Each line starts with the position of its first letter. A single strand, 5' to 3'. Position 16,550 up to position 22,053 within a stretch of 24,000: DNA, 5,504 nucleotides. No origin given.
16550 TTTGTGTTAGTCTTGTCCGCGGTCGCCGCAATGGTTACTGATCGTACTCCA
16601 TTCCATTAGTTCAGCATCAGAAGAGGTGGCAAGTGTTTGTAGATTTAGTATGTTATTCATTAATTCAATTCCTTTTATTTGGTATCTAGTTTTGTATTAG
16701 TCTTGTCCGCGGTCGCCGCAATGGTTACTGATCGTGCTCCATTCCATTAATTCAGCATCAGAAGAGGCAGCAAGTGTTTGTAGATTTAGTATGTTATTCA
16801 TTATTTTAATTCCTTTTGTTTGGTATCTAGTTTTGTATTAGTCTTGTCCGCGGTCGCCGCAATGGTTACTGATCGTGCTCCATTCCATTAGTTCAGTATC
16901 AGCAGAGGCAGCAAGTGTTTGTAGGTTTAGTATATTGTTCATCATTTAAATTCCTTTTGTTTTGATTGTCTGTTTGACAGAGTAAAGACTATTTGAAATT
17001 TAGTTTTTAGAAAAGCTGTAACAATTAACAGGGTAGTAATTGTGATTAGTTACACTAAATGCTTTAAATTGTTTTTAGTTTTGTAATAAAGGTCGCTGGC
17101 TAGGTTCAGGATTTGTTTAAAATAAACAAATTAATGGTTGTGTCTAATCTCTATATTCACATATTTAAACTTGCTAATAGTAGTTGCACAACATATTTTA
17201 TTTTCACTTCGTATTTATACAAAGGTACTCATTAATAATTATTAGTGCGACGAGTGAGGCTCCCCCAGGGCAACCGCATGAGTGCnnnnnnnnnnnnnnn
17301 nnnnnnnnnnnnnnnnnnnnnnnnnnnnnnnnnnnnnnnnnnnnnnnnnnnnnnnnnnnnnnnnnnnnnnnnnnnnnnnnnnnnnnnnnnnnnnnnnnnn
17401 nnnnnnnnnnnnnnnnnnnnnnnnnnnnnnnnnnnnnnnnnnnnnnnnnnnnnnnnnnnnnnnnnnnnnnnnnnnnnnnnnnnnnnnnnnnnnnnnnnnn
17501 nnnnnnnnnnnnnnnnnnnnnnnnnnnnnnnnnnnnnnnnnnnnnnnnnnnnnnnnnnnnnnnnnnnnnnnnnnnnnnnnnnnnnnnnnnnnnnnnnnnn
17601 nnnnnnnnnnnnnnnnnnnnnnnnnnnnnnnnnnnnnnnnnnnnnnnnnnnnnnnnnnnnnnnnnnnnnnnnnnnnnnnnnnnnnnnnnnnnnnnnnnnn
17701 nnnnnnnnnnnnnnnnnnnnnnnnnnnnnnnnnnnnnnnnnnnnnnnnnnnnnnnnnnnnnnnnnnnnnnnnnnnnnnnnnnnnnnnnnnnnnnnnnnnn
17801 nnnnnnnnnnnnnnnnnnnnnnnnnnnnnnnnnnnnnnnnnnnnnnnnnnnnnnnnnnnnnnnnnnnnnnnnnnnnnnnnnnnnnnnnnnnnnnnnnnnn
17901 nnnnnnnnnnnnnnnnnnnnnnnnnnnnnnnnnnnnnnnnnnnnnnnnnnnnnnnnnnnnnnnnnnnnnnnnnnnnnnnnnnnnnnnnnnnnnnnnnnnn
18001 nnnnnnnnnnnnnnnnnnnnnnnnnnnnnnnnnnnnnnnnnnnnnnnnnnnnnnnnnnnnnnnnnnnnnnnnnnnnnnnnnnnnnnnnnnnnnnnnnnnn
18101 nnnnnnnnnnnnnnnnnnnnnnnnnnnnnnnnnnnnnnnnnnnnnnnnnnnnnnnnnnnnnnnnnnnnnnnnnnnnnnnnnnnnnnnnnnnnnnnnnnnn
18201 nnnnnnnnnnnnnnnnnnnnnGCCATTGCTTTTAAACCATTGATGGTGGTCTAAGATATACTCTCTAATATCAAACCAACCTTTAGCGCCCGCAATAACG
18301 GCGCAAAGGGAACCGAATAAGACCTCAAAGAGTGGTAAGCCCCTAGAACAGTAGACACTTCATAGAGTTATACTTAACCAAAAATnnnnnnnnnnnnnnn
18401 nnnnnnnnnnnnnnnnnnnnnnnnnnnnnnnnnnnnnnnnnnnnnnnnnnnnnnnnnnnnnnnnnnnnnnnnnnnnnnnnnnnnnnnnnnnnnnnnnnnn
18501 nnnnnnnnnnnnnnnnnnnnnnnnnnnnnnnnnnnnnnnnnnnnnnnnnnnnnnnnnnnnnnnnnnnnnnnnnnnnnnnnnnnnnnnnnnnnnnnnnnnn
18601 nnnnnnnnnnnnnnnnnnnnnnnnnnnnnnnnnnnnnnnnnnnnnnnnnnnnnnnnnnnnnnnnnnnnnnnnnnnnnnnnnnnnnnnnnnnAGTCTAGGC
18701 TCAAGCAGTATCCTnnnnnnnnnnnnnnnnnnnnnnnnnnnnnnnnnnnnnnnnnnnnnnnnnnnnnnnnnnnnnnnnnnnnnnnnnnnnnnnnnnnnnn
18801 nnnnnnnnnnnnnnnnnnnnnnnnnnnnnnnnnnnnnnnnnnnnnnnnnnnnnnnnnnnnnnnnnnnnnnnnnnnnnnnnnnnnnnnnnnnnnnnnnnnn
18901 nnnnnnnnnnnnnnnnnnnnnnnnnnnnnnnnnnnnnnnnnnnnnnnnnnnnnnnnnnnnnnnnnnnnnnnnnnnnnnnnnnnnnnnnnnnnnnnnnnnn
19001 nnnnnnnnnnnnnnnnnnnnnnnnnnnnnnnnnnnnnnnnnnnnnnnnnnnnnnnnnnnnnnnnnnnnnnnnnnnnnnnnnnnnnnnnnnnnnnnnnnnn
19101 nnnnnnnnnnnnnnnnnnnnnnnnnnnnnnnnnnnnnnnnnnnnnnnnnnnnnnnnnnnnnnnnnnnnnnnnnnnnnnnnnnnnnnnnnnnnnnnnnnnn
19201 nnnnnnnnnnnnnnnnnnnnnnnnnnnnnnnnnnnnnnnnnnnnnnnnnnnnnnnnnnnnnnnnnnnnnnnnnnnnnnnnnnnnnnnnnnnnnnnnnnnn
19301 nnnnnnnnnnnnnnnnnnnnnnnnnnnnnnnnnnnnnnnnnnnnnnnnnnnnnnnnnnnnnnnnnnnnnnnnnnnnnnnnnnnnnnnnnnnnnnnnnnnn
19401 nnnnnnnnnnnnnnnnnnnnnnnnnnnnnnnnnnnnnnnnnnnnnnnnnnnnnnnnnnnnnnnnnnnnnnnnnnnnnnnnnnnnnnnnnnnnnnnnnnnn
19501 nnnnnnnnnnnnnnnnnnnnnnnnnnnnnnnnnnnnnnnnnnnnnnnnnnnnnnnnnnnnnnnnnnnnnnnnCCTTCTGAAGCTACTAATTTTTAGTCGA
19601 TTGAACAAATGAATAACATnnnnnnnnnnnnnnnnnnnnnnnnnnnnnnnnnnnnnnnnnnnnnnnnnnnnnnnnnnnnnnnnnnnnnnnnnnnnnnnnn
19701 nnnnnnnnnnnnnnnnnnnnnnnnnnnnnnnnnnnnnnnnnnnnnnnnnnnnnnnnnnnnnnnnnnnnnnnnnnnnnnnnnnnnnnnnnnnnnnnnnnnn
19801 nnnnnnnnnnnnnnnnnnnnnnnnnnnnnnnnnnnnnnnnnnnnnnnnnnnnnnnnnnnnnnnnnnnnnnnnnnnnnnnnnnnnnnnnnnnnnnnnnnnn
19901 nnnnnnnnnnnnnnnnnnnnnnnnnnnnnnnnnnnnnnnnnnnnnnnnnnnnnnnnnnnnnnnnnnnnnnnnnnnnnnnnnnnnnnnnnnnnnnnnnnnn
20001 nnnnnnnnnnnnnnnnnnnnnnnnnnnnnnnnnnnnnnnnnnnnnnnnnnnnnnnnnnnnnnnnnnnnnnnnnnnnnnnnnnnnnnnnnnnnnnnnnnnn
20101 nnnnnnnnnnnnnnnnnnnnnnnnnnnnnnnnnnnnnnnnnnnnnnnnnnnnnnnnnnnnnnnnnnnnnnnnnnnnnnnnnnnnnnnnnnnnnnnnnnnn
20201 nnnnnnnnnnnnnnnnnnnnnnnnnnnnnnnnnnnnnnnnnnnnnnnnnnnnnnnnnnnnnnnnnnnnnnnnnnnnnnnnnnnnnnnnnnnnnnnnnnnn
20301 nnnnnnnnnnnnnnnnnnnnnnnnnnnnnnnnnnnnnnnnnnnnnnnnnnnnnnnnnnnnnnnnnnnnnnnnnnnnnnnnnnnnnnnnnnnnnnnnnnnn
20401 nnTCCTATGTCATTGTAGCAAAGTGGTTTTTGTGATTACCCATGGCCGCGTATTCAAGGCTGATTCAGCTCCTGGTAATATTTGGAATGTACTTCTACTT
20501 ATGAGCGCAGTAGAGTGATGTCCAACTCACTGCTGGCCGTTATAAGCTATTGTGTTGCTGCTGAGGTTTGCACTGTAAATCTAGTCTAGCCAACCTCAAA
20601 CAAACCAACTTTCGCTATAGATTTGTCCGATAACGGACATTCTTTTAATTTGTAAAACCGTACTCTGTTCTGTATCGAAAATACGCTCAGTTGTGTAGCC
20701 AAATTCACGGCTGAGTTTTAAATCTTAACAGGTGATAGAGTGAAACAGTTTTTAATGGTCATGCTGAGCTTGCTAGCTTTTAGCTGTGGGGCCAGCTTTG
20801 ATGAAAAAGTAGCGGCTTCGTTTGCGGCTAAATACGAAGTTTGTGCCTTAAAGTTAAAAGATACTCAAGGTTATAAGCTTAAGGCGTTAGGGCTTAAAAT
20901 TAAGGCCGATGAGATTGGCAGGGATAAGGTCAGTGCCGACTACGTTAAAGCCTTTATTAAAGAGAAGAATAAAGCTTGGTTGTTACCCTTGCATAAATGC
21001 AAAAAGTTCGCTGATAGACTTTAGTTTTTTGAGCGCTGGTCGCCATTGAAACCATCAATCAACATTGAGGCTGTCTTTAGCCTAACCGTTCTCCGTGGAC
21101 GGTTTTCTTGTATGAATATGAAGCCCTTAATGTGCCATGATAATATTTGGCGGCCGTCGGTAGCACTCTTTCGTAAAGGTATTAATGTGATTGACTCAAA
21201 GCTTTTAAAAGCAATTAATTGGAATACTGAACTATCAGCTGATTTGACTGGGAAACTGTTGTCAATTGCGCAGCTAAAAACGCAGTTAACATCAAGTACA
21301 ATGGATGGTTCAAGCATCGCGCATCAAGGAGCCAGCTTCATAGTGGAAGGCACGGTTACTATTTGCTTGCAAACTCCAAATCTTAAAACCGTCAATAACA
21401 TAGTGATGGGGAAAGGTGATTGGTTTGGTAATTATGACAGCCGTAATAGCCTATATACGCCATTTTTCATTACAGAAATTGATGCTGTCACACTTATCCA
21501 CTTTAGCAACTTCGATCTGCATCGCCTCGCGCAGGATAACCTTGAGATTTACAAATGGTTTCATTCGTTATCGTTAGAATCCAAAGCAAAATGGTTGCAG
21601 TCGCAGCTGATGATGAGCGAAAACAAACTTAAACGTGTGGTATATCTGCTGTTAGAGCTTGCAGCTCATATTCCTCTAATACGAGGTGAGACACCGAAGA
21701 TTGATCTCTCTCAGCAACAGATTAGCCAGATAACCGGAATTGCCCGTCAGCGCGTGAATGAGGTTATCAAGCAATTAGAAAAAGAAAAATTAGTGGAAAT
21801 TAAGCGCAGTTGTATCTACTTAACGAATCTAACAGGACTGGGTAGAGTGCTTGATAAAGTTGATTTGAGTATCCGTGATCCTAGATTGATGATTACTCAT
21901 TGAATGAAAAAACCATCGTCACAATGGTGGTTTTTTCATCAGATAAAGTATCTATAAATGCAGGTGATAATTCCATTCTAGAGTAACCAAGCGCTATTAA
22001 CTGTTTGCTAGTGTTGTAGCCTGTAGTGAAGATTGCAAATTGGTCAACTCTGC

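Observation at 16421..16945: Four unannotated tandem precursor-peptide genes with a textbook class III leader and a single Ser/Ser/Cys ring motif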

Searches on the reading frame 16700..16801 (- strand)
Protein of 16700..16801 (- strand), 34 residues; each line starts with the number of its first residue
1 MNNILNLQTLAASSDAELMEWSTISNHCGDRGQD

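Call 61: search_protein_representatives(alignment_id=A2)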
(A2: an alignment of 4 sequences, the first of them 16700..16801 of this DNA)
Query: 4 sequences, 34 profile positions. Proteins with E-value up to 0.001 (for the whole library): 17; up to 1e-10: 3; up to 1e-30: 0. The best 17 are listed.
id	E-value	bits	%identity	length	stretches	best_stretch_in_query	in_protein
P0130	1.7e-11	59.5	-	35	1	1-28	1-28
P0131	5.0e-11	58.0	-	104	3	6-29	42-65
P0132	5.3e-11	57.9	-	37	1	1-31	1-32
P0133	9.3e-09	50.7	-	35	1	1-31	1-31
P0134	6.0e-08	48.2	-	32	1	1-31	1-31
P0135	1.7e-06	43.5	-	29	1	1-28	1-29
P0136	2.8e-06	42.8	-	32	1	1-31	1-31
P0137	5.7e-06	41.8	-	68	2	6-26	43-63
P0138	1.2e-05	40.8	-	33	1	1-31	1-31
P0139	1.2e-05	40.8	-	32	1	1-30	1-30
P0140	3.7e-05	39.2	-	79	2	6-27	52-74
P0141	4.7e-05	38.9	-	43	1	1-30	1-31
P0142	1.1e-04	37.7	-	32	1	1-29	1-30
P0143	1.2e-04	37.6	-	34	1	1-31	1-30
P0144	3.2e-04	36.2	-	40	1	1-29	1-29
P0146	8.4e-04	34.9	-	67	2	6-26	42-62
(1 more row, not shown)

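Call 65: find_encoding_contigs(protein=P0131, flank=6000, max_places=2)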
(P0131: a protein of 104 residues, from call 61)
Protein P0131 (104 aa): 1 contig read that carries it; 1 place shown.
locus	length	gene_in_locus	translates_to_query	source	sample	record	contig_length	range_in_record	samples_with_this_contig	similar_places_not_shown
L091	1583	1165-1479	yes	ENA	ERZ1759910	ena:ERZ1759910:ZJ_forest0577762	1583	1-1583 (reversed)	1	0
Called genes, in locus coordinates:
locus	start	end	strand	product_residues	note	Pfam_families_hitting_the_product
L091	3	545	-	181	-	?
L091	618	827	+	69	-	PF13560:HTH_31, PF12844:HTH_19, PF01381:HTH_3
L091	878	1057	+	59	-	-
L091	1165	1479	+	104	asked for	-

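Call 67: find_encoding_contigs(protein=P0140, flank=8000, max_places=2)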
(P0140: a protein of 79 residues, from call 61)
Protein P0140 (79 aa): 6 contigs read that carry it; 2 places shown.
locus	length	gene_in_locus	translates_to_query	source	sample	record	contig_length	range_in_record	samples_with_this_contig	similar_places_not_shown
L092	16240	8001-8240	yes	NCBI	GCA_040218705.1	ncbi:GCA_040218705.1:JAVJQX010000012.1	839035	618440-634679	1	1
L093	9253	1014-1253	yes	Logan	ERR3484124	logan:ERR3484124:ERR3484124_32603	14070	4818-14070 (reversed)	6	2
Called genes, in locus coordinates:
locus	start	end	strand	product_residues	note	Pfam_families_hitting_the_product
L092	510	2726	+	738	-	PF01590:GAF, PF00989:PAS (faint), PF08448:PAS_4 (weak), PF13426:PAS_9, PF08447:PAS_3, PF00990:GGDEF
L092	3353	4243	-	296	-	-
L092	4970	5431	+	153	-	-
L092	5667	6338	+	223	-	-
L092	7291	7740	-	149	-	PF22522:DUF6998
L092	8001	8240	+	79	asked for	-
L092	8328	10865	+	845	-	PF25816:RamC_N, PF00069:Pkinase, PF01636:APH (faint), PF05147:LANC_like (faint)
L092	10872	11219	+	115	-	-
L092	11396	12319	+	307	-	PF00589:Phage_integrase (faint)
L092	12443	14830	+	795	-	PF00270:DEAD, PF04851:ResIII, PF18766:SWI2_SNF2, PF00271:Helicase_C, PF08463:EcoEI_R_C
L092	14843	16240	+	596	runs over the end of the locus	PF02384:N6_Mtase, PF01170:UPF0020 (weak), PF20473:MmeI_Mtase (faint), PF07669:Eco57I (faint)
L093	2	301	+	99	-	?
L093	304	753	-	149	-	PF22522:DUF6998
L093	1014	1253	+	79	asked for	-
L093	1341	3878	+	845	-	PF25816:RamC_N, PF00069:Pkinase, PF01636:APH (faint), PF05147:LANC_like (faint)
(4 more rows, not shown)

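Call 68: find_encoding_contigs(protein=P0146, flank=8000, max_places=2)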
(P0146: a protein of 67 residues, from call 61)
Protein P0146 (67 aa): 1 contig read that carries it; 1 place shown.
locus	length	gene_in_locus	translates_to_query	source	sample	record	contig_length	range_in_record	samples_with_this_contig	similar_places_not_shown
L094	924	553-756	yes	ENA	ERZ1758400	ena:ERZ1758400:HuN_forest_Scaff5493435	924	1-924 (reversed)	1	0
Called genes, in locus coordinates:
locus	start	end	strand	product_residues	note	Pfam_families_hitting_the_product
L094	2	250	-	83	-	?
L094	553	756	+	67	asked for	-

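Call 80: search_protein_families(library=ncbifam, proteins=[L092:8328-10865:+], max_evalue=0.001)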
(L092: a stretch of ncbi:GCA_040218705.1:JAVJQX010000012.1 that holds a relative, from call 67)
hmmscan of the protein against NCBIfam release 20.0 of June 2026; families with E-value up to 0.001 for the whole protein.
L092:8328-10865:+ (845 aa): 6 families
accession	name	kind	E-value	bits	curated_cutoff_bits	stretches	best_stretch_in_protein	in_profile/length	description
NF038151.1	lanthi_synth_III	equivalog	2.9e-144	482.5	575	1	25-822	31-832/833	class III lanthionine synthetase LanKC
NF038150.1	lanthi_synth_IV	equivalog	8.9e-72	242.6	650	1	30-418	1-385/851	class IV lanthionine synthetase LanL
TIGR03724.2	arch_bud32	equivalog_domain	2.2e-05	24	125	1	295-378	67-128/193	KEOPS complex kinase/ATPase Bud32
NF011463.0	PRK14879.1-4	equivalog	3.8e-05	23.2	188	1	322-378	102-157/237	Kae1-associated kinase Bud32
NF002475.0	PRK01723.1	equivalog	0.00019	20.6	142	1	339-381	148-190/241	3-deoxy-D-manno-octulosonic acid kinase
NF011460.0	PRK14879.1-1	equivalog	0.00022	20.4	199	1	325-379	98-155/232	Kae1-associated kinase Bud32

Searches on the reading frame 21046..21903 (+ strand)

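Call 7: search_protein_families(library=pfam, proteins=[window:21046-21903:+], max_evalue=0.01)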
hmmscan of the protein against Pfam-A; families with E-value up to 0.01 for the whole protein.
window:21046-21903:+ (285 aa): 5 families
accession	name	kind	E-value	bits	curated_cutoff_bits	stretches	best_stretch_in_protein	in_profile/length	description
PF13545.12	HTH_Crp_2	-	2.6e-11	43.8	27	1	197-266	2-68/70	Crp-like helix-turn-helix domain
PF12802.13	MarR_2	-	1.3e-05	25.7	27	1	217-255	20-55/61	MarR family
PF13412.12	HTH_24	-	0.00019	21.4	21.9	1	221-251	18-48/48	Winged helix-turn-helix DNA-binding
PF01978.25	TrmB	-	0.0027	17.9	25.6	1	224-254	26-56/68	Sugar-specific transcriptional regulator TrmB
PF00392.27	GntR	-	0.0045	17.1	27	1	221-254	24-58/64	Bacterial regulatory proteins, gntR family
